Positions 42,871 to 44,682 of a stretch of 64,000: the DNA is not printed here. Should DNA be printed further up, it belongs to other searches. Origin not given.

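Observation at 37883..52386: Bidirectional ~14.5-kb locus coupling a DMFase-type amidohydrolase and a polyamine-type importer to an N-methylglutamate-pathway-like module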

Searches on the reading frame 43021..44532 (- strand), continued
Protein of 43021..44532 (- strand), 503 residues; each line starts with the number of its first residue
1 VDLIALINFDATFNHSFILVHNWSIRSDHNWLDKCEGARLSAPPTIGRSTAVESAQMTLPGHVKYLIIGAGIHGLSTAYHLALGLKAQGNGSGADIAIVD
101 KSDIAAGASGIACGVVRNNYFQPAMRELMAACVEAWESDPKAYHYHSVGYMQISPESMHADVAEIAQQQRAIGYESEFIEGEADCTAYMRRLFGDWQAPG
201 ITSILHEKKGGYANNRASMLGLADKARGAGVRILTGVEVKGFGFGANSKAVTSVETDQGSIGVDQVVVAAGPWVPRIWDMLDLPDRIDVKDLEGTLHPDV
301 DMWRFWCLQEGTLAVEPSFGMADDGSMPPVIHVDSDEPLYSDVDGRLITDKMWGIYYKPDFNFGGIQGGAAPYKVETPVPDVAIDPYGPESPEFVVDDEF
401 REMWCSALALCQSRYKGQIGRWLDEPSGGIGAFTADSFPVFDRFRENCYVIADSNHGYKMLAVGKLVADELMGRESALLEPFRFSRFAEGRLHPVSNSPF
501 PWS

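Call 80: find_encoding_contigs(protein=P0334, flank=10000, max_places=3)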
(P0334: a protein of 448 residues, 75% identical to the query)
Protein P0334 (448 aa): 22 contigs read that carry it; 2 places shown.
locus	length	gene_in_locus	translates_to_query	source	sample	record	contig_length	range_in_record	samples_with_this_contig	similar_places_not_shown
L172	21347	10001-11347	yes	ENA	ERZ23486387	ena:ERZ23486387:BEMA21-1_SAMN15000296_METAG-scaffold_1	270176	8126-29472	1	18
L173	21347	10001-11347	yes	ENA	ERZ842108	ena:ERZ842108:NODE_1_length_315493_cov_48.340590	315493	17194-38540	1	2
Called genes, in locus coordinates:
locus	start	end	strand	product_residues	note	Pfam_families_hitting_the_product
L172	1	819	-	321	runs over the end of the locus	PF01012:ETF, PF00766:ETF_alpha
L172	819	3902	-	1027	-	PF00037:Fer4 (faint), PF12797:Fer4_2 (faint), PF13183:Fer4_8, PF13187:Fer4_9, PF13237:Fer4_10, PF13484:Fer4_16 (faint), PF02754:CCG, PF01012:ETF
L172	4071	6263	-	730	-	PF00724:Oxidored_FMN, PF00070:Pyr_redox (faint), PF07992:Pyr_redox_2, PF13450:NAD_binding_8 (weak), PF22620:OYE-like_second_a-b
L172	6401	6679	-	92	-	PF08734:GYD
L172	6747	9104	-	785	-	PF09347:DUF1989, PF01571:GCV_T, PF08669:GCV_T_C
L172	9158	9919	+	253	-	PF09339:HTH_IclR, PF01614:IclR_C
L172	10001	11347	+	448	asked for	PF01266:DAO, PF07992:Pyr_redox_2 (faint)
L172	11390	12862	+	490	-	PF00120:Gln-synt_C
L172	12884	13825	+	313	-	PF13522:GATase_6, PF13537:GATase_7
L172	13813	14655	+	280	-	PF01493:GXGXG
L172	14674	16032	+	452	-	PF01645:Glu_synthase, PF00478:IMPDH (faint), PF01070:FMN_dh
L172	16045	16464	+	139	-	-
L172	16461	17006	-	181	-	-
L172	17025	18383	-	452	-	PF03951:Gln-synt_N (weak), PF00120:Gln-synt_C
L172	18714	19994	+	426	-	PF00909:Ammonium_transp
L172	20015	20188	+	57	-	-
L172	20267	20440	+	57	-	-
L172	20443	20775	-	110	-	-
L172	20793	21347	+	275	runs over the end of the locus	PF00892:EamA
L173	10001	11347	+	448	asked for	PF01266:DAO, PF07992:Pyr_redox_2 (faint)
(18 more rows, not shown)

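Call 81: search_solved_structures(query=L172:4071-6263:-, max_evalue=1e-30)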
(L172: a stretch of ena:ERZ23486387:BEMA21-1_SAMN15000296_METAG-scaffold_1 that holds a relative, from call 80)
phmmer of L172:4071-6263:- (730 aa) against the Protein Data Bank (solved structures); distinct sequences matched with E-value up to 1e-30: 7.
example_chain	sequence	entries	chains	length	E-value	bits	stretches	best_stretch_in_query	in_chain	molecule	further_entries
1djn_A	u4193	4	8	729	8.9e-294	980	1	3-722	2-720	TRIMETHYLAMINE DEHYDROGENASE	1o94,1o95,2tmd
1djq_A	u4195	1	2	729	1.9e-292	975.6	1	3-722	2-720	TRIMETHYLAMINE DEHYDROGENASE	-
6de6_A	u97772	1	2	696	1e-155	523.5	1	3-703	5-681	Histamine dehydrogenase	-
3k30_A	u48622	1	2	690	1.8e-154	519.3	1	7-705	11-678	Histamine dehydrogenase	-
6l6j_A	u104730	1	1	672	9.5e-142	477.3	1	3-694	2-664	Oxidored_FMN domain-containing protein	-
6qkg_A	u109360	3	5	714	6.4e-57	196.8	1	10-561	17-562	NCR A | NCR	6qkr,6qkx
1ps9_A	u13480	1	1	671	9.7e-34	120.2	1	9-554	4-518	2,4-dienoyl-CoA reductase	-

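Call 86: search_protein_families(library=pfam, proteins=[L145:184-1227:+, L145:1324-2304:+, L145:2311-3237:+, L145:3276-4379:+, L145:4462-6495:+, L145:6464-8233:+, L145:8339-8941:+, L083:19513-19875:+, L083:19916-20488:+], max_evalue=0.001)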
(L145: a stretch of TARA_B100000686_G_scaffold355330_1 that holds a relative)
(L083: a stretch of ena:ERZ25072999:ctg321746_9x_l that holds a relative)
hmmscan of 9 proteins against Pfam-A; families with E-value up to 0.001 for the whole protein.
L145:184-1227:+ (347 aa): 1 family
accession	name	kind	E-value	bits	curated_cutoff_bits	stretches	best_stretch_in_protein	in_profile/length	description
PF20254.3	DMFA2_C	-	2.5e-73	248.1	27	1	22-331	104-374/374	N,N-dimethylformamidase beta subunit-like, C-terminal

L145:1324-2304:+ (326 aa): 1 family
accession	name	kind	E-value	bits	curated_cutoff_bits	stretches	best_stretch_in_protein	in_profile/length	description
PF00528.27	BPD_transp_1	-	7.6e-12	45.8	26.4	1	117-318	3-175/184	Binding-protein-dependent transport system inner membrane component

L145:2311-3237:+ (308 aa): 1 family
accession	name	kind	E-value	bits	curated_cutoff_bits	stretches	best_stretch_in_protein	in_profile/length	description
PF00528.27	BPD_transp_1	-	1.3e-17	64.5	26.4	1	113-299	2-180/184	Binding-protein-dependent transport system inner membrane component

L145:3276-4379:+ (367 aa): 6 families
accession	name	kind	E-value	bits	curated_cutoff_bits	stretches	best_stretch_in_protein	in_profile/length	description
PF00005.33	ABC_tran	-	1e-35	123.7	25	1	20-161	2-136/137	ABC transporter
PF08402.16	TOBE_2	-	2.1e-12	47.4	21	1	285-355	1-76/76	TOBE domain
PF17912.7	OB_MalK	-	1.1e-08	36.2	27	1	235-292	1-53/53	MalK OB fold domain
PF13304.12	AAA_21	-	1.6e-05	25.6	27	0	31-55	1-25/304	AAA domain, putative AbiEii toxin, Type IV TA system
PF03459.23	TOBE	-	9e-05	23.1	22.3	1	302-354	7-64/64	TOBE domain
PF02463.25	SMC_N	-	0.00015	21.7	40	1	28-196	23-203/220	RecF/RecN/SMC N terminal domain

L145:4462-6495:+ (677 aa): 4 families
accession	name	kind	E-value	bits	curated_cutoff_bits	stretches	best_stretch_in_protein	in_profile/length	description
PF01968.24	Hydantoinase_A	-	2.7e-90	303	22.9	1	200-487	1-290/291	Hydantoinase/oxoprolinase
PF05378.19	Hydant_A_N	-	1.9e-43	148.7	25.2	1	5-179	2-175/176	Hydantoinase/oxoprolinase N-terminal region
PF19278.4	Hydant_A_C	-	2.3e-06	27.6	21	1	502-667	12-184/193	Hydantoinase/oxoprolinase C-terminal domain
PF00480.26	ROK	-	0.00095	19.2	22.9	0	5-92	2-89/294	ROK family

L145:6464-8233:+ (589 aa): 1 family
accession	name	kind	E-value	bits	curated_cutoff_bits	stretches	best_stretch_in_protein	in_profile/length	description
PF02538.19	Hydantoinase_B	-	1.4e-168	562.1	26.8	1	26-558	1-519/519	Hydantoinase B/oxoprolinase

L145:8339-8941:+ (200 aa): 0 families

L083:19513-19875:+ (120 aa): 0 families

L083:19916-20488:+ (190 aa): 0 families

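Call 98: predict_structure(alignment_id=A2)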
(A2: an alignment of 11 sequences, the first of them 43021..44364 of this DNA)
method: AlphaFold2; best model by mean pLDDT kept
length: 447 residues; sequences in the alignment: 11
mean_pLDDT: 46.7   pTM: 0.50
mean pLDDT of the five models: 46.7, 45.8, 44.6, 44.4, 38.6
residues with pLDDT >= 90: 21; 70-90: 69; 50-70: 53; < 50: 304
segments of 3 or more residues with pLDDT < 50: 46-159, 231-236, 244-281, 283-289, 291-293, 295-386, 397-405, 419-447
pLDDT, mean of each block of 10 residues (from residue 1): 85 74 84 89 62 27 33 41 36 28 40 39 42 44 34 35 63 85 82 83 91 59 55 47 42 25 29 30 45 40 26 26 27 22 36 33 26 22 46 56 47 68 35 29 25
secondary structure, 60 per line:
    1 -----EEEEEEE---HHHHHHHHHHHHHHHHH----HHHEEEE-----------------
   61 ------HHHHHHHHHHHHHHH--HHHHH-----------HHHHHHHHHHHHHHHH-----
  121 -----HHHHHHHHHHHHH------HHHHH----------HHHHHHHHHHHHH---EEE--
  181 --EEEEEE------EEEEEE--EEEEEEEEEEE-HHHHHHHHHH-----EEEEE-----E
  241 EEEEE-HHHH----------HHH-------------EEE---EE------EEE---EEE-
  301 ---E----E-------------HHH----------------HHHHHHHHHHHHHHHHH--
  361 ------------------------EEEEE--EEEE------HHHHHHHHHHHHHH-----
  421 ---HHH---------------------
elements in order: E6-12 H16-32 E40-43 H67-81 H84-88 H100-115 H126-138 H145-149 H160-172 E176-178 E183-188 E195-200 E203-213 H215-224 E230-234 E240-245 H247-250 E277-279 E291-293 E297-299 H342-358 E385-389 E392-395 H402-415

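Call 103: search_dna_similar(query=window:43021-44364:-, collection=plasmids, mode=protein, max_rows=25, max_evalue=1e-40)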
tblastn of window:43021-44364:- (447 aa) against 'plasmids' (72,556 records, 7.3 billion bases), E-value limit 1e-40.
No match.

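Call 104: list_cluster_members(proteins=[P0334, P0249, P0255, P0291, P0246, P0301, P0306, P0347])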
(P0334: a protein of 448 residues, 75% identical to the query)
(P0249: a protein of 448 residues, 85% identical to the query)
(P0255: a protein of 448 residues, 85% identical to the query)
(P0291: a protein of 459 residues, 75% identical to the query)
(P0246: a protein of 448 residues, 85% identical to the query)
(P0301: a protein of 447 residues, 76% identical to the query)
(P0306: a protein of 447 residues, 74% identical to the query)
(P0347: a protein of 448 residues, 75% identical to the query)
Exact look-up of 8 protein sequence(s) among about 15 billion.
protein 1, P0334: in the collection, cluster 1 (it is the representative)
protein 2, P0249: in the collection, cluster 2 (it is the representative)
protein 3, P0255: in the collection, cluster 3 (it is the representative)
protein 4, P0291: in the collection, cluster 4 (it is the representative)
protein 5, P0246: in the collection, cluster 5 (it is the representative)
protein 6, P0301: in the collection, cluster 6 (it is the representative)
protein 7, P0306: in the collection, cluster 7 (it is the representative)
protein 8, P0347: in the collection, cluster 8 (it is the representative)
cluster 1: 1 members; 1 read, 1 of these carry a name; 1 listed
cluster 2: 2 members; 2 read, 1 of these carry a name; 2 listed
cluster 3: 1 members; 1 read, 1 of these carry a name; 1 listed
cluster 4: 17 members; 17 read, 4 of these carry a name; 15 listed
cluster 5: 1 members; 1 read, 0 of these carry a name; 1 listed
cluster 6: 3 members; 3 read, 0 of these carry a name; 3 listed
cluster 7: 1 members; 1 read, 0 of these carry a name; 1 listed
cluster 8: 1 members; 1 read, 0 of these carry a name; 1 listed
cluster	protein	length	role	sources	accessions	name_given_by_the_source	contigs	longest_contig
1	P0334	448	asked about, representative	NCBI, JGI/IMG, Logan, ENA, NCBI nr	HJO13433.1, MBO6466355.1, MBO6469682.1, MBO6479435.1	MAG: FAD-binding oxidoreductase [Pelagibacteraceae bacterium] | glycine/D-amino acid oxidase-like deaminating enzyme | FAD-binding oxidoreductase [Pelagibacteraceae bacterium]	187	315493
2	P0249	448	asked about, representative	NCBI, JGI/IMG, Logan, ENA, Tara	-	glycine/D-amino acid oxidase-like deaminating enzyme | strand:+ start:933 stop:2279 length:1347 start_codon:yes stop_codon:yes gene_type:complete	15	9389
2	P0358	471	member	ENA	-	-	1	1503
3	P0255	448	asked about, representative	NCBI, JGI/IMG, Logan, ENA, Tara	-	glycine/D-amino acid oxidase-like deaminating enzyme | strand:+ start:933 stop:2279 length:1347 start_codon:yes stop_codon:yes gene_type:complete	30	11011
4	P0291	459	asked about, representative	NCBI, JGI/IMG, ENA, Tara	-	strand:+ start:59 stop:1438 length:1380 start_codon:yes stop_codon:yes gene_type:complete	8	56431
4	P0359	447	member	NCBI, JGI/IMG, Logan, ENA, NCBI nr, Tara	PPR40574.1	MAG: hypothetical protein CFH22_01477 [Alphaproteobacteria bacterium MarineAlpha5_Bin12] | strand:+ start:7242 stop:8585 length:1344 start_codon:yes stop_codon:yes ...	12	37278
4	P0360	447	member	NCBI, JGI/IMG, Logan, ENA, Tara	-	strand:- start:280 stop:1623 length:1344 start_codon:yes stop_codon:yes gene_type:complete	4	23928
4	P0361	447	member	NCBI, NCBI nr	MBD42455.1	MAG: monomeric sarcosine oxidase [Pelagibacteraceae bacterium] | monomeric sarcosine oxidase [Pelagibacteraceae bacterium]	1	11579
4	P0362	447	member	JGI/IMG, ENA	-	-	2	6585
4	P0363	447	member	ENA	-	-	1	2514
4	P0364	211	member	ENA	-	-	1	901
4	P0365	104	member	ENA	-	-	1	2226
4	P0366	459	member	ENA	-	-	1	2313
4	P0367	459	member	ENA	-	-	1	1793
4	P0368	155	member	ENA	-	-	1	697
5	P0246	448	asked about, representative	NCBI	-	-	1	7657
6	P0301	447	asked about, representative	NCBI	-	-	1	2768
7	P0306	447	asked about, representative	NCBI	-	-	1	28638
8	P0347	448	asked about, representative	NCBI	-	-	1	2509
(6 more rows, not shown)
